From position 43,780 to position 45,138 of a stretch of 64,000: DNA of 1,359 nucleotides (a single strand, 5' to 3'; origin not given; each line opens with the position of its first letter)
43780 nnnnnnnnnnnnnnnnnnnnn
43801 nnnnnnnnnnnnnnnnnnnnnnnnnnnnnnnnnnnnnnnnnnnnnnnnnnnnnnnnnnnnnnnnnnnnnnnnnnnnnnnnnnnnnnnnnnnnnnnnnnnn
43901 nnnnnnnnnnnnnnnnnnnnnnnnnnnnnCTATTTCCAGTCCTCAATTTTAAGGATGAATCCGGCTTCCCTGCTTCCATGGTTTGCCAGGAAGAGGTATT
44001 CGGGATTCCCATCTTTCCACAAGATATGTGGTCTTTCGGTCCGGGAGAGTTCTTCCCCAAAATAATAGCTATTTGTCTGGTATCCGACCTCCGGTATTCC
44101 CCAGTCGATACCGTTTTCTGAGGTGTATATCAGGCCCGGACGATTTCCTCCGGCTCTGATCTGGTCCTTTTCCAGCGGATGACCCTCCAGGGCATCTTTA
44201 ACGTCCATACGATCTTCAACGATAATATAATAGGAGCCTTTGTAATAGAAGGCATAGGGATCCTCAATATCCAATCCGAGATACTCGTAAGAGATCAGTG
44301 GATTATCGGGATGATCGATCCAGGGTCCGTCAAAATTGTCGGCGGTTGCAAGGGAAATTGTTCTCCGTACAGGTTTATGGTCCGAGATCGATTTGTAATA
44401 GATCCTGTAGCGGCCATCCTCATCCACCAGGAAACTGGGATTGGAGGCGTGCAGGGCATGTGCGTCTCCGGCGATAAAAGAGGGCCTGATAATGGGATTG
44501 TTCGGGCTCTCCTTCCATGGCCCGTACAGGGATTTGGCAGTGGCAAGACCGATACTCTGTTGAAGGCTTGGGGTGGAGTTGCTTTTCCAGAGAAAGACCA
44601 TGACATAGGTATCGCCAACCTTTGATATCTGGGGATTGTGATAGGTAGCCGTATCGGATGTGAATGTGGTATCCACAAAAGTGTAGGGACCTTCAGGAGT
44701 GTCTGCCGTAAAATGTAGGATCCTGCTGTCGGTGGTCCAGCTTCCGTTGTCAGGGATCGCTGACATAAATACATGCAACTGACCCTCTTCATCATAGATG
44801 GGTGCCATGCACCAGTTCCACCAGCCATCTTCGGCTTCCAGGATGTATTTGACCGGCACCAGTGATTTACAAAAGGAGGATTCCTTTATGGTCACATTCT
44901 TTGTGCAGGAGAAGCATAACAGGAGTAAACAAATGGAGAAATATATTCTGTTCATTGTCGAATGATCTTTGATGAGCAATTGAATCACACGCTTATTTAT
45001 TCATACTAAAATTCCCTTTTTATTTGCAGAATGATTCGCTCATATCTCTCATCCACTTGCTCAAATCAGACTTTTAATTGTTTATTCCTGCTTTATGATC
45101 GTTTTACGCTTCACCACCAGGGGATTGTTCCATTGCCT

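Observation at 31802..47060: Fucose-centred sulfatase locus under an AraC regulator; no sulfatase maturase in view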

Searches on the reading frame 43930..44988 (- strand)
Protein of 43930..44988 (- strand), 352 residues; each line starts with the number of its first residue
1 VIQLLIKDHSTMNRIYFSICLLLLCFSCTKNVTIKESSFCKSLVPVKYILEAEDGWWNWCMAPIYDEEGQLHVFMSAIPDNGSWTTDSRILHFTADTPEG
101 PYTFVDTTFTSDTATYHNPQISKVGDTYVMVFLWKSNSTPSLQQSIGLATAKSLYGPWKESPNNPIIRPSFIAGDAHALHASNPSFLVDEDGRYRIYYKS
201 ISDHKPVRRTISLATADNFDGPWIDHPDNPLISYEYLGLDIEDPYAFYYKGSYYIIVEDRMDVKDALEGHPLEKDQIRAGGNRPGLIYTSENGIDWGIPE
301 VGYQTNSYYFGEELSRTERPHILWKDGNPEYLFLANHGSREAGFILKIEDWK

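Call 4: search_protein_families(library=pfam, proteins=[window:43930-44988:-])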
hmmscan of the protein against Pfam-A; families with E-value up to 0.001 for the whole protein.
window:43930-44988:- (352 aa): 1 family
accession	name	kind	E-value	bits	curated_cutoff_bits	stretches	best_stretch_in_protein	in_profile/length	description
PF04616.20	Glyco_hydro_43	-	2.5e-12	47.2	32.2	1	189-338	74-202/288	Glycosyl hydrolases family 43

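Call 9: search_protein_families(library=ncbifam, proteins=[window:43930-44988:-], max_evalue=0.00001)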
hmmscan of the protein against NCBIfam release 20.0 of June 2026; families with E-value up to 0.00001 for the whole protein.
window:43930-44988:- (352 aa): 0 families

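Call 44: search_solved_structures(query=window:43930-44955:-, max_evalue=0.01)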
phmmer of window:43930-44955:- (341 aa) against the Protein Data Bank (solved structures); distinct sequences matched with E-value up to 0.01: 2.
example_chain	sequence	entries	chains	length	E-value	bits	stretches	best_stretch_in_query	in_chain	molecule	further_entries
1yif_A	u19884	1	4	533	0.0056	19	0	196-274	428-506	BETA-1,4-XYLOSIDASE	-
4u6d_A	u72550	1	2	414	0.0065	18.8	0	180-249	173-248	Conserved hypothetical periplasmic protein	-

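Call 61: search_protein_families(library=pfam, proteins=[window:43930-44955:-], max_evalue=1)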
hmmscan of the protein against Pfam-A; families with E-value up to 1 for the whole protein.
window:43930-44955:- (341 aa): 1 family
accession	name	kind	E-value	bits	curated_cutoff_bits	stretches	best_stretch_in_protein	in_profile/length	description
PF04616.20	Glyco_hydro_43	-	2.8e-12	47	32.2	2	178-327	74-202/288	Glycosyl hydrolases family 43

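Call 66: find_homologous_proteins(query=window:43930-44955:-, max_evalue=0.00001)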
Query window:43930-44955:- (341 aa): 380 proteins with E <= 0.00001 among 1703 candidates; the best 120 are listed.
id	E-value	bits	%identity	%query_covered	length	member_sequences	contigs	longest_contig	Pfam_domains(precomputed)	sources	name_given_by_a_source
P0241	6.8e-240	813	100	100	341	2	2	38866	PF04616.21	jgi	-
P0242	1.1e-200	684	82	100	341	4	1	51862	PF04616.21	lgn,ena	-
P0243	2.3e-195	667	81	100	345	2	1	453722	PF04616.21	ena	-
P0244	2.5e-190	650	79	100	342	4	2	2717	PF04616.21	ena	-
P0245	3.5e-189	647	79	100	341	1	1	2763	PF04616.21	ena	-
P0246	1.3e-185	635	78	100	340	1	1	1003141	PF04616.21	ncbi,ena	-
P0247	4.0e-185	633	77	100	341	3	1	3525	PF04616.21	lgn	-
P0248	1.2e-177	609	75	97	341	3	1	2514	PF04616.21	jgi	jgi:hypothetical protein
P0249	2.1e-174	598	74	100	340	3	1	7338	PF04616.21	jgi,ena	-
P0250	1.1e-173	596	74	100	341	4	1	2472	PF04616.21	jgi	jgi:hypothetical protein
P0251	1.8e-173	595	74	97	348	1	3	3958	PF04616.21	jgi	-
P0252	1.1e-167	576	73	98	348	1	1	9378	PF04616.21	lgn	-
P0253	3.2e-167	574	72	96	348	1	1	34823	PF04616.21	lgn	-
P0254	1.8e-166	572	71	99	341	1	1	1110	PF04616.21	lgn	-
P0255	1.8e-165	569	71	98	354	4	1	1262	PF04616.21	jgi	jgi:hypothetical protein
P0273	1.3e-153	530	68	96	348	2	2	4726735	PF04616.21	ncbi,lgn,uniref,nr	ncbi:hypothetical protein EV196_102471 [Mariniflexile fucanivorans]|uniref:Glycosyl hydrolase family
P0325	1.3e-141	490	63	97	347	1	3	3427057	PF04616.21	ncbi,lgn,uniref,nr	ncbi:hypothetical protein AXE80_07375 [Wenyingzhuangia fucanilytica]|uniref:Glycosyl hydrolase famil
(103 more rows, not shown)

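Call 67: find_encoding_contigs(protein=P0325, flank=10000, max_places=1)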
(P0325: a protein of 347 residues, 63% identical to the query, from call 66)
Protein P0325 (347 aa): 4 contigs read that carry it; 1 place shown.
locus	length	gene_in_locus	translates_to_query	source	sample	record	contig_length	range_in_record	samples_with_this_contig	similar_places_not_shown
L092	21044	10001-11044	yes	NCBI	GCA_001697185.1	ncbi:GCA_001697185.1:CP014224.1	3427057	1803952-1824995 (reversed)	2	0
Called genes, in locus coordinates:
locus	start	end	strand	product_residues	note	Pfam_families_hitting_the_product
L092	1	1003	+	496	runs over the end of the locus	PF00884:Sulfatase, PF16347:SGSH_C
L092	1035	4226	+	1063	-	PF13620:CarboxypepD_reg (weak), PF13715:CarbopepD_reg_2, PF07715:Plug, PF00593:TonB_dep_Rec_b-barrel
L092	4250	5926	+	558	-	PF14322:SusD-like_3, PF07980:SusD_RagB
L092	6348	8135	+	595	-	PF00884:Sulfatase, PF16347:SGSH_C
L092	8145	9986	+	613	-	PF01120:Alpha_L_fucos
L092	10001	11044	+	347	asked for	PF04616:Glyco_hydro_43 (faint)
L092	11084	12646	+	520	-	PF01120:Alpha_L_fucos (weak)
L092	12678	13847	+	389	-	PF14885:GHL15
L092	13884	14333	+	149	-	PF14498:Glyco_hyd_65N_2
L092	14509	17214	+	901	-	PF14498:Glyco_hyd_65N_2, PF22124:Glyco_hydro_95_cat, PF21307:Glyco_hydro_95_C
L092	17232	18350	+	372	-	PF01120:Alpha_L_fucos, PF14871:GHL6 (weak)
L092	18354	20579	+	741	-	PF22842:Pel9A-like_beta_helix (weak), PF21231:GH141_M, PF13229:Beta_helix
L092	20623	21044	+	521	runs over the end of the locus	PF00884:Sulfatase, PF16347:SGSH_C (faint), PF14707:Sulfatase_C (faint)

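Call 68: find_encoding_contigs(protein=P0273, flank=10000, max_places=1)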
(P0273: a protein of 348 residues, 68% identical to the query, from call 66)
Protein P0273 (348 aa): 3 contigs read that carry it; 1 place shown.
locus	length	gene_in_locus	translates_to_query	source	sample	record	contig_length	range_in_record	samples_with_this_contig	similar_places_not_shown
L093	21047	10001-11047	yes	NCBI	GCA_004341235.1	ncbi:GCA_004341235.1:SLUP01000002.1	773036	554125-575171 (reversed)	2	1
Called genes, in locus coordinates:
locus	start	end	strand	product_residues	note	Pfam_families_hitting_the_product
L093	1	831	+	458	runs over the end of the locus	PF10091:Glycoamylase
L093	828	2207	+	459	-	PF10091:Glycoamylase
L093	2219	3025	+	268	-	PF00326:Peptidase_S9 (faint), PF00756:Esterase, PF02230:Abhydrolase_2 (weak)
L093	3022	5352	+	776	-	PF00933:Glyco_hydro_3, PF01915:Glyco_hydro_3_C, PF14310:Fn3-like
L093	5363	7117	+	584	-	PF00754:F5_F8_type_C, PF22633:F5_F8_type_C_2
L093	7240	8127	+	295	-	PF00135:COesterase, PF20434:BD-FAE, PF07859:Abhydrolase_3 (faint)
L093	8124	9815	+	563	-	PF00884:Sulfatase, PF16347:SGSH_C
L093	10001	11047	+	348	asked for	PF04616:Glyco_hydro_43 (weak)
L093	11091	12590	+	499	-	PF00884:Sulfatase, PF16347:SGSH_C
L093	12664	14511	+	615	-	PF01120:Alpha_L_fucos, PF16757:Fucosidase_C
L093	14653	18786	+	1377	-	PF07494:Reg_prop (faint), PF23748:Beta-prop_LRRK2 (faint), PF07495:Y_Y_Y, PF00512:HisKA, PF02518:HATPase_c, PF00072:Response_reg, PF00165:HTH_AraC (faint), PF12833:HTH_18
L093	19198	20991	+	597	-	PF01120:Alpha_L_fucos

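Call 85: predict_structure(alignment_id=A2)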
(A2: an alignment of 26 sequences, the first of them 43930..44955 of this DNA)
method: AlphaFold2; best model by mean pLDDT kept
length: 341 residues; sequences in the alignment: 26
mean_pLDDT: 89.6   pTM: 0.88
mean pLDDT of the five models: 89.6, 87.9, 87.8, 87.5, 85.0
residues with pLDDT >= 90: 229; 70-90: 90; 50-70: 22; < 50: 0
segments of 3 or more residues with pLDDT < 50: none
pLDDT, mean of each block of 10 residues (from residue 1): 78 60 75 92 91 96 95 92 96 96 95 95 91 96 96 95 96 93 96 94 94 97 93 91 91 88 71 84 89 82 84 93 87 90 63
secondary structure, 60 per line:
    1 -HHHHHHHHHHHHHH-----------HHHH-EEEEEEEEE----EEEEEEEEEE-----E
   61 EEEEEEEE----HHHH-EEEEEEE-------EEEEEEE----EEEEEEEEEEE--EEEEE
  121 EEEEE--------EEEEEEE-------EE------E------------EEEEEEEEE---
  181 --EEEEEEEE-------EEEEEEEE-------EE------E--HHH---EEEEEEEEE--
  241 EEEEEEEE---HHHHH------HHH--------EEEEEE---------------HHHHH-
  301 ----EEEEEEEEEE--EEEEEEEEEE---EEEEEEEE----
elements in order: H2-15 H27-30 E32-40 E45-54 E60-68 H73-76 E78-84 E92-98 E103-113 E116-125 E134-140 E169-177 E183-190 E198-205 E230-238 E241-248 H252-256 E274-279 H295-299 E305-314 E317-326 E330-337

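Call 87: fold_search(model_id=the predicted structure, library=pdb)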
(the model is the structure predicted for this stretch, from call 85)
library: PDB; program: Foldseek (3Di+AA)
matches with E <= 10: 943; with E <= 0.001: 375
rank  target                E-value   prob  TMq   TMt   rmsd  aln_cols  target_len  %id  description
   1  3p2n_B                1.1e-13  1.00  0.65  0.61   4.6       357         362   16  Discovery and structural characterization of a new glycoside hydrolase family abundant in coastal waters that was anno (released 2011-03-02)
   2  3r4y_B                1.9e-13  1.00  0.63  0.60   4.8       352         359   14  Crystal structure of alpha-neoagarobiose hydrolase (ALPHA-NABH) from Saccharophagus degradans 2-40 (released 2012-02-01)
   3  3r4z_B                2.0e-13  1.00  0.63  0.60   4.9       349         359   15  Crystal structure of alpha-neoagarobiose hydrolase (ALPHA-NABH) in complex with alpha-d-galactopyranose from Saccharop (released 2012-02-01)
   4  3r4z_A                2.8e-13  1.00  0.63  0.60   5.1       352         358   15  Crystal structure of alpha-neoagarobiose hydrolase (ALPHA-NABH) in complex with alpha-d-galactopyranose from Saccharop (released 2012-02-01)
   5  3p2n_A                5.5e-13  1.00  0.67  0.63   5.1       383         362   15  Discovery and structural characterization of a new glycoside hydrolase family abundant in coastal waters that was anno (released 2011-03-02)
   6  3r4y_A                6.4e-13  1.00  0.63  0.60   4.8       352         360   15  Crystal structure of alpha-neoagarobiose hydrolase (ALPHA-NABH) from Saccharophagus degradans 2-40 (released 2012-02-01)
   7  5ta7_A                1.1e-12  1.00  0.63  0.58   4.9       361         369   15  Crystal structure of BuGH117Bwt (released 2017-09-13)
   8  5ta7_B                1.4e-12  1.00  0.64  0.59   4.8       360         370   15  Crystal structure of BuGH117Bwt (released 2017-09-13)
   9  4ak6_B                1.7e-12  1.00  0.61  0.58   5.1       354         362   16  BpGH117_H302E mutant glycoside hydrolase (released 2012-03-21)
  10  4ak6_A                2.0e-12  1.00  0.61  0.57   5.3       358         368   13  BpGH117_H302E mutant glycoside hydrolase (released 2012-03-21)
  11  4u6d_A                2.2e-12  1.00  0.61  0.55   5.2       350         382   15  Zg3615, a family 117 glycoside hydrolase in complex with beta-3,6-anhydro-L-galactose (released 2015-02-11)
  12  4ak7_A                2.3e-12  1.00  0.62  0.57   5.4       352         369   14  Crystal structure of BpGH117_E303Q in complex with neoagarobiose (released 2012-03-14)
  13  4ak5_A                2.8e-12  1.00  0.60  0.56   5.7       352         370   15  Native crystal structure of BpGH117 (released 2012-03-14)
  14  4ak5_B                3.5e-12  1.00  0.59  0.55   5.9       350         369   16  Native crystal structure of BpGH117 (released 2012-03-14)
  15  5mt2                  4.5e-12  1.00  0.65  0.64   4.8       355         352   12  Glycoside hydrolase BT_0996 (released 2017-03-22)
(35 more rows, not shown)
